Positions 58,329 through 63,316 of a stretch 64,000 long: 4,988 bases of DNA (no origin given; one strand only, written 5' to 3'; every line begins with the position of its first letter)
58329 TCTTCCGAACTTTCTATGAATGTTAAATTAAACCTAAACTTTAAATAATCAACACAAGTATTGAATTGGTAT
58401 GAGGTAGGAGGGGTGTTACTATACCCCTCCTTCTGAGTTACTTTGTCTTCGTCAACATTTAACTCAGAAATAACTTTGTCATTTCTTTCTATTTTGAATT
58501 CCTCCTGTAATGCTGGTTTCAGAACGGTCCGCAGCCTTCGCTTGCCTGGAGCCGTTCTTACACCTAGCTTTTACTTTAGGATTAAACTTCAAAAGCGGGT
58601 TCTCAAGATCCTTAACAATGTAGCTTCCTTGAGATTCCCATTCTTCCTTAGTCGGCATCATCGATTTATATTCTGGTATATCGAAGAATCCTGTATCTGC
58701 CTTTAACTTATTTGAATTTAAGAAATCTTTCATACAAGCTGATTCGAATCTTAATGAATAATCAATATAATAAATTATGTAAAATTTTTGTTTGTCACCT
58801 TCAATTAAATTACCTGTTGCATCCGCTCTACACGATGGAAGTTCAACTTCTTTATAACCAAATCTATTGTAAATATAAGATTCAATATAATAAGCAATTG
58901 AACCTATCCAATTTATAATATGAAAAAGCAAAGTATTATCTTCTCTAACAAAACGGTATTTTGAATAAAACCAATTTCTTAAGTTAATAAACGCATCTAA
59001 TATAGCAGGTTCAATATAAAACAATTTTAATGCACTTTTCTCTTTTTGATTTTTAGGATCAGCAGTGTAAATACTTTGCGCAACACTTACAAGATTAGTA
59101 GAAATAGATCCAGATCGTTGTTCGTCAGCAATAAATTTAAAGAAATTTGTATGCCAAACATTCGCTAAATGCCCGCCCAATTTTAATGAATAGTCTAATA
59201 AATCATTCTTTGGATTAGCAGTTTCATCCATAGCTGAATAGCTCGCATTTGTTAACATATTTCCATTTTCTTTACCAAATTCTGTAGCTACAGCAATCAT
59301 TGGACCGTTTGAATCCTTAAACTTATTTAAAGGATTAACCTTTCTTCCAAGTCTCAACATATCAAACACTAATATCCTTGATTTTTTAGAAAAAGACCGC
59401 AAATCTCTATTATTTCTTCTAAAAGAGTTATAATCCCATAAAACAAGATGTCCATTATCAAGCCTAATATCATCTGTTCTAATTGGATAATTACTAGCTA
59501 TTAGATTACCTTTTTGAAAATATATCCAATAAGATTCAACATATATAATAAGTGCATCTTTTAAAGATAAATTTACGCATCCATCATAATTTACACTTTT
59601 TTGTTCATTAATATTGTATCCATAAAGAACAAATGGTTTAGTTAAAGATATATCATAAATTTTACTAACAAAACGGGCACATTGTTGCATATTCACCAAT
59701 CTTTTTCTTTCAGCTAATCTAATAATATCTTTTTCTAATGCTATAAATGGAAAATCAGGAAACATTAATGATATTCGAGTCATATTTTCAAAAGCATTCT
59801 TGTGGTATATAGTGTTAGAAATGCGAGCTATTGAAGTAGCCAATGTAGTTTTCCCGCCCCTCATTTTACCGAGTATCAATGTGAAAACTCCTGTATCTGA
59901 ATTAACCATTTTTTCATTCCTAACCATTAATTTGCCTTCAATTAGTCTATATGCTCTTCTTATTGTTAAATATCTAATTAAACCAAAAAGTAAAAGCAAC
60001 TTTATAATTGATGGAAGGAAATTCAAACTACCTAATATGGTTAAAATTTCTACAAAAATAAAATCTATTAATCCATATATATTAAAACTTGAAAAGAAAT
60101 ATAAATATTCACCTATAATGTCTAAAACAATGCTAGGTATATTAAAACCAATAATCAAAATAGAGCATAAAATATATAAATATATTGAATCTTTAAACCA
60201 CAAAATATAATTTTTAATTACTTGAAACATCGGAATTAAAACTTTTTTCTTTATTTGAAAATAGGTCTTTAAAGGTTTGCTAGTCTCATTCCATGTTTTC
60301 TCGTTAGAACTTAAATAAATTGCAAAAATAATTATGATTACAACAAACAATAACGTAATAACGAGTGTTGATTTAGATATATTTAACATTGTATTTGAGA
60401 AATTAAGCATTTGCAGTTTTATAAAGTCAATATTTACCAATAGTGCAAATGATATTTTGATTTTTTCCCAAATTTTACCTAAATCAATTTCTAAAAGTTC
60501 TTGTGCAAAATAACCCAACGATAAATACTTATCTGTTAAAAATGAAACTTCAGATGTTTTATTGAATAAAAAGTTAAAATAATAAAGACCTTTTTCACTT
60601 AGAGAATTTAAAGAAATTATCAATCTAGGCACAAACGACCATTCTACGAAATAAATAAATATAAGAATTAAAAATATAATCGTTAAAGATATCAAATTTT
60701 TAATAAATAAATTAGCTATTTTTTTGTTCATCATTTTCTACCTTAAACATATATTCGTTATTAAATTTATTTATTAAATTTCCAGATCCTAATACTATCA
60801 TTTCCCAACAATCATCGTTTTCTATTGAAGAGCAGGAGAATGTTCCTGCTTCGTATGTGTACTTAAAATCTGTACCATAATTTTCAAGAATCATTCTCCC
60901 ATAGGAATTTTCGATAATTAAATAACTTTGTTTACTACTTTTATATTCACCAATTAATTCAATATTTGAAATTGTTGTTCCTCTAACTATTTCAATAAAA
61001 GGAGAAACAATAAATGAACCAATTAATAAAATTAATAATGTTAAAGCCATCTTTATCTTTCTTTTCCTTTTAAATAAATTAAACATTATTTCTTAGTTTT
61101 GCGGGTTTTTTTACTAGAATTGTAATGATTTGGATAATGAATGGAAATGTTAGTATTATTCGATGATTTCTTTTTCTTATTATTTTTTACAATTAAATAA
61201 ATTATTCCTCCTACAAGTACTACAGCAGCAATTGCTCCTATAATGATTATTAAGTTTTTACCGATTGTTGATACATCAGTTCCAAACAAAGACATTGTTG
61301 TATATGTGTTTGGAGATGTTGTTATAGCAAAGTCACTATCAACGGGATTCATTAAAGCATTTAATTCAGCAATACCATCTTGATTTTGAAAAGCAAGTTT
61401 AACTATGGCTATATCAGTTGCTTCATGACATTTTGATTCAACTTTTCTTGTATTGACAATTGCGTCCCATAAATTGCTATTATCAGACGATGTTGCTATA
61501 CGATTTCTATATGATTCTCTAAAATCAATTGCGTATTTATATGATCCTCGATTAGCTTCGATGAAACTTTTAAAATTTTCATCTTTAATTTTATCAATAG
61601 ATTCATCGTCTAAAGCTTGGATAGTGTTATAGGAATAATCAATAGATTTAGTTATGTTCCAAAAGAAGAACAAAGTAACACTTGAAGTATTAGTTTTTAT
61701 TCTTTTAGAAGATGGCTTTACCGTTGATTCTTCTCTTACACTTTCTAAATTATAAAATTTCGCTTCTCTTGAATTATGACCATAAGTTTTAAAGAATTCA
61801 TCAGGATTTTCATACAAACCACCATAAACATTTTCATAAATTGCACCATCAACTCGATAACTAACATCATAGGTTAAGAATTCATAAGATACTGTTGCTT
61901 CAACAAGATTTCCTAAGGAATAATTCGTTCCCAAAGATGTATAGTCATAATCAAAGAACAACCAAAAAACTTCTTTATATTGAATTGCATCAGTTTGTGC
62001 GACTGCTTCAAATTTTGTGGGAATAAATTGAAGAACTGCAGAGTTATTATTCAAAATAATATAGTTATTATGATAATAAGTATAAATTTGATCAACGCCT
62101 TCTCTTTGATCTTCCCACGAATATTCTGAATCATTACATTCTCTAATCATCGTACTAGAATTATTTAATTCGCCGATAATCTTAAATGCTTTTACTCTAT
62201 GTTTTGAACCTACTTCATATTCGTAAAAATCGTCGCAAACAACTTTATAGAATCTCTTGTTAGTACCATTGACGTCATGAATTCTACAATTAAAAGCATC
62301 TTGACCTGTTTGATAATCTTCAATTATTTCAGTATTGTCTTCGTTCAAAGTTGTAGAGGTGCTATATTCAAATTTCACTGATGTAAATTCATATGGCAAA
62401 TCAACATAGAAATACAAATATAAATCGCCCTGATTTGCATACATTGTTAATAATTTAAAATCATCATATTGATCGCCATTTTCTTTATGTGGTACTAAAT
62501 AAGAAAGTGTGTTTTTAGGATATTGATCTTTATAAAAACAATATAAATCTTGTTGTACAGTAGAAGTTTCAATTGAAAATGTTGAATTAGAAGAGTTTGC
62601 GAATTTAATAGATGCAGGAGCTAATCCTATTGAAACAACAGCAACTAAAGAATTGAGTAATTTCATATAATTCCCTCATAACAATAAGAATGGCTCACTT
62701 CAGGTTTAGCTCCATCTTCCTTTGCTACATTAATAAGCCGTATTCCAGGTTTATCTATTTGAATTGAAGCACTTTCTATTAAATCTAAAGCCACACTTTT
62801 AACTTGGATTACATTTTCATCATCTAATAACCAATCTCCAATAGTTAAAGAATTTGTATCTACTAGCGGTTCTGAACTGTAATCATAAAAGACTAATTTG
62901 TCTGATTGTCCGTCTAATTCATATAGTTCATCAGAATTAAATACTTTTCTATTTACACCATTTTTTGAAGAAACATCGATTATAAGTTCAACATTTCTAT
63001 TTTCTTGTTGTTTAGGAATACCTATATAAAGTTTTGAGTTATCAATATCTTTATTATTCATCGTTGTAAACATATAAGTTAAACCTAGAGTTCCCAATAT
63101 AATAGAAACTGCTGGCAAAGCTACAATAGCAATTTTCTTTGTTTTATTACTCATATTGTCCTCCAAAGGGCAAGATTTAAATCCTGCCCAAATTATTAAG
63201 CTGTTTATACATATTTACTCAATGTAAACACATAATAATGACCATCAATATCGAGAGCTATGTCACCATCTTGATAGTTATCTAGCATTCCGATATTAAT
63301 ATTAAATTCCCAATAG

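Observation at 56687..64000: Integrated element at tRNA-Ala of unclear class: Rep_trans initiator, polytopic P-loop NTPase and surface-protein chain, no integrase in view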

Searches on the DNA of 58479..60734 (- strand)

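Call 95: search_rna_families(sources=[L006, L010, L016], threshold=gathering)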
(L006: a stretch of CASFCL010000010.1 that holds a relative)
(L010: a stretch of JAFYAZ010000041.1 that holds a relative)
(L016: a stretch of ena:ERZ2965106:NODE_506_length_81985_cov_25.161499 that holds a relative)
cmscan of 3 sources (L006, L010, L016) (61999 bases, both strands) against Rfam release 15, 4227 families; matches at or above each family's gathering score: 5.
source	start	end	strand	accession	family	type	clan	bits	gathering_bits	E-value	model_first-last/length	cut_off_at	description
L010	13917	13989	-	RF00005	tRNA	Gene; tRNA;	CL00001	64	29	1.4e-11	1-71/71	no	tRNA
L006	16160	16232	-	RF00005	tRNA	Gene; tRNA;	CL00001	62.4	29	3.7e-11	1-71/71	no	tRNA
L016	17809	17881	-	RF00005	tRNA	Gene; tRNA;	CL00001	61.8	29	5.3e-11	1-71/71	no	tRNA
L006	16044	16117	-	RF00005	tRNA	Gene; tRNA;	CL00001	57.2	29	1e-09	1-71/71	no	tRNA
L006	14051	14123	-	RF00005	tRNA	Gene; tRNA;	CL00001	55.9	29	2.3e-09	1-71/71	no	tRNA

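Call 121: search_rna_families(sources=[L008, L018, L031], threshold=gathering)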
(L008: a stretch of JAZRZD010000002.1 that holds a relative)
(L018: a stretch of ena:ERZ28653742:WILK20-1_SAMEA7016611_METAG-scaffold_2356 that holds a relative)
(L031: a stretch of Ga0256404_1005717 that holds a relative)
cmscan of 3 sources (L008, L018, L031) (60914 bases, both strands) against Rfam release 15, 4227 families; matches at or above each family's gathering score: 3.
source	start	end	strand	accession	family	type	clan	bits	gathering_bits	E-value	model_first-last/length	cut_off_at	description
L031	18433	18505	-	RF00005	tRNA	Gene; tRNA;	CL00001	68.2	29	9.6e-13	1-71/71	no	tRNA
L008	15878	15948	+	RF00005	tRNA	Gene; tRNA;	CL00001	67.6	29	1.4e-12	1-71/71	no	tRNA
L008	12593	12666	-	RF00005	tRNA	Gene; tRNA;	CL00001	55.6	29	2.7e-09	1-71/71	no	tRNA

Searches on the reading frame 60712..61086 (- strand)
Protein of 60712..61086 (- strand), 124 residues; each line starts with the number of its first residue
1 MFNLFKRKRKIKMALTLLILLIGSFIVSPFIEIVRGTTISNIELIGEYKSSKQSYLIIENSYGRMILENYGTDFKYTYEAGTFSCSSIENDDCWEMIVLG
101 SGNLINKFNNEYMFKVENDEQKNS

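Call 4: search_protein_families(library=pfam, proteins=[window:60712-61086:-], max_evalue=0.1)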
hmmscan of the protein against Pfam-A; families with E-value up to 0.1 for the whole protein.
window:60712-61086:- (124 aa): 1 family
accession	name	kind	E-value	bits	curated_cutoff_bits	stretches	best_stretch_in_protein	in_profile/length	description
PF13786.12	DUF4179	-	0.096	13.6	30.1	0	6-66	4-63/94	Domain of unknown function (DUF4179)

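Call 5: search_protein_families(library=phrogs, proteins=[window:60712-61086:-], max_evalue=0.1)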
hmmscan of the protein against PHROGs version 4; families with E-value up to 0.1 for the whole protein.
window:60712-61086:- (124 aa): 2 families
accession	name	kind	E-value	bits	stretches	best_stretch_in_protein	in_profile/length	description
phrog_15228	-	unknown function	0.036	15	0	35-60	28-51/57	-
phrog_15921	-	unknown function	0.093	14.5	0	47-80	28-61/79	-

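Call 126: search_protein_families(library=padloc, proteins=[window:60712-61086:-], max_evalue=0.001)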
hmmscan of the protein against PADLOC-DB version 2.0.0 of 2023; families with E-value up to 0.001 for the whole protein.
window:60712-61086:- (124 aa): 0 families

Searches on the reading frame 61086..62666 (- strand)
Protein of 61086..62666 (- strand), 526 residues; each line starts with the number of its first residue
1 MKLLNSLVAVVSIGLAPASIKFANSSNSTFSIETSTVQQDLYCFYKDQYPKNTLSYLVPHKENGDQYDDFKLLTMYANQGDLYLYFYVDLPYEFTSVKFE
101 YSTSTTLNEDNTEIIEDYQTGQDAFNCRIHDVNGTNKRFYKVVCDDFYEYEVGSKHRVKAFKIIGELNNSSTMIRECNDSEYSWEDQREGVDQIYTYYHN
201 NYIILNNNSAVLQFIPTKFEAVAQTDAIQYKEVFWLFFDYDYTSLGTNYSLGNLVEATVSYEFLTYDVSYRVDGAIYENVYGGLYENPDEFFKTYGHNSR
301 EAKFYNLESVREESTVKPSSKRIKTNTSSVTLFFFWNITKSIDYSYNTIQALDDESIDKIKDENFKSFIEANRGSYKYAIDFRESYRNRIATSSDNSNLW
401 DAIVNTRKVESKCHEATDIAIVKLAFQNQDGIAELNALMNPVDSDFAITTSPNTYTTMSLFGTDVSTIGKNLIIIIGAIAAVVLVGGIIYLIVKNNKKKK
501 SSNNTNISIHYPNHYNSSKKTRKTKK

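Call 4: search_protein_families(library=pfam, proteins=[window:61086-62666:-], max_evalue=0.1)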
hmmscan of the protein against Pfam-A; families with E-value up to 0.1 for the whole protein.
window:61086-62666:- (526 aa): 3 families
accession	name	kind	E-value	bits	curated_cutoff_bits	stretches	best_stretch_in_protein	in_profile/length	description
PF02009.21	RIFIN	-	0.017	15.5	32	1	355-502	170-316/327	Rifin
PF05808.16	Podoplanin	-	0.057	14.2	30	0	472-494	106-128/135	Podoplanin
PF07857.17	TMEM144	-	0.076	12.4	26.2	0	458-510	104-153/332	Transmembrane family, TMEM144 of transporters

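Call 5: search_protein_families(library=phrogs, proteins=[window:61086-62666:-], max_evalue=0.1)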
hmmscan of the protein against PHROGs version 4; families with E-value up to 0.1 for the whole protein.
window:61086-62666:- (526 aa): 0 families
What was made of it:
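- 61086..62666 (-): g7: 526-aa type-I membrane protein with an N-terminal signal-like segment, a large ectodomain, a membrane helix at 472-490 and a basic tail. Candidate spike or fusion/receptor-binding protein. No Pfam or PHROG hit (calls 4, 5).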

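Call 49: find_homologous_proteins(query=window:61086-62666:-)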
Query window:61086-62666:- (526 aa): 25 proteins with E <= 0.001 among 8000 candidates.
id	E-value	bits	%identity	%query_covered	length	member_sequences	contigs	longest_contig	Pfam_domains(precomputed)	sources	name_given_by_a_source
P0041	0.0e+0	1168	99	100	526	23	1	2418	-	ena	-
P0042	0.0e+0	1036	88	97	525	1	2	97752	-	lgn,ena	-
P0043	1.3e-210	718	64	100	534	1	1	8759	-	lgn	-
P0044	1.4e-177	609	55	94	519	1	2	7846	-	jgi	jgi:hypothetical protein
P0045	1.8e-161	556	49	99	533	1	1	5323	-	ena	-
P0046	2.2e-161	556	53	93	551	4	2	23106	-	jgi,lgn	jgi:hypothetical protein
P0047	1.0e-155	537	51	95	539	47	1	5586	-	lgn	-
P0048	2.2e-155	536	48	99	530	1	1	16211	-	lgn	-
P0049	2.5e-154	533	51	94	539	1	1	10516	-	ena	-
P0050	1.1e-152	527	50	88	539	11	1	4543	-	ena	-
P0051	4.9e-152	525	49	98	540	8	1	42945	-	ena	-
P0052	3.1e-151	522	50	93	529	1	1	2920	-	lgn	-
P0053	7.2e-151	521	48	92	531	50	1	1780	-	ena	-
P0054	1.2e-150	520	46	97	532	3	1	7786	-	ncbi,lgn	-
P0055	1.9e-149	517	49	94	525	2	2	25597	-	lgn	-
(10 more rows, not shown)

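Call 126: search_protein_families(library=padloc, proteins=[window:61086-62666:-], max_evalue=0.001)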
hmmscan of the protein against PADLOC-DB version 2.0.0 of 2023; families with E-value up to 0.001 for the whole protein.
window:61086-62666:- (526 aa): 0 families

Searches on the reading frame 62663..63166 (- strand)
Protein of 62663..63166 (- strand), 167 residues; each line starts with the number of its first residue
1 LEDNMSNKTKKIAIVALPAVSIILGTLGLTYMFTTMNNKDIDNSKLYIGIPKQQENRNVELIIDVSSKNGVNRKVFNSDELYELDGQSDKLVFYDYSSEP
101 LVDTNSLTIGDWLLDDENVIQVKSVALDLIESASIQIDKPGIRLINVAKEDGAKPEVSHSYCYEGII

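Call 4: search_protein_families(library=pfam, proteins=[window:62663-63166:-], max_evalue=0.1)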
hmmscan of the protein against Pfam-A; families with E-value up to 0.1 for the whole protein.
window:62663-63166:- (167 aa): 1 family
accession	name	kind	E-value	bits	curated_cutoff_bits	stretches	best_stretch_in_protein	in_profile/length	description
PF16938.10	Phage_holin_Dp1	-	0.012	16.4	25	1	1-35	1-35/63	Putative phage holin Dp-1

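Call 5: search_protein_families(library=phrogs, proteins=[window:62663-63166:-], max_evalue=0.1)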
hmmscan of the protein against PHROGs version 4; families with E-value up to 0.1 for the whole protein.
window:62663-63166:- (167 aa): 2 families
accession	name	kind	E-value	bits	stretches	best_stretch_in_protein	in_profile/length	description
phrog_881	-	lysis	0.018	16.1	1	3-35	5-37/68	holin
phrog_14334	-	unknown function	0.028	15.4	1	30-78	22-68/168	-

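Call 7: find_encoding_contigs(protein=window:62663-63166:-, flank=10000, max_places=6)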
Protein window:62663-63166:- (167 aa): no gene with exactly this product is on record in the collection.
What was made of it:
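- Tried and rejected: An exact look-up of g6 found nothing (call 7).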

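Call 126: search_protein_families(library=padloc, proteins=[window:62663-63166:-], max_evalue=0.001)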
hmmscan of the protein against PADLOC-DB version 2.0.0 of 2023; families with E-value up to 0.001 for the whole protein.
window:62663-63166:- (167 aa): 0 families
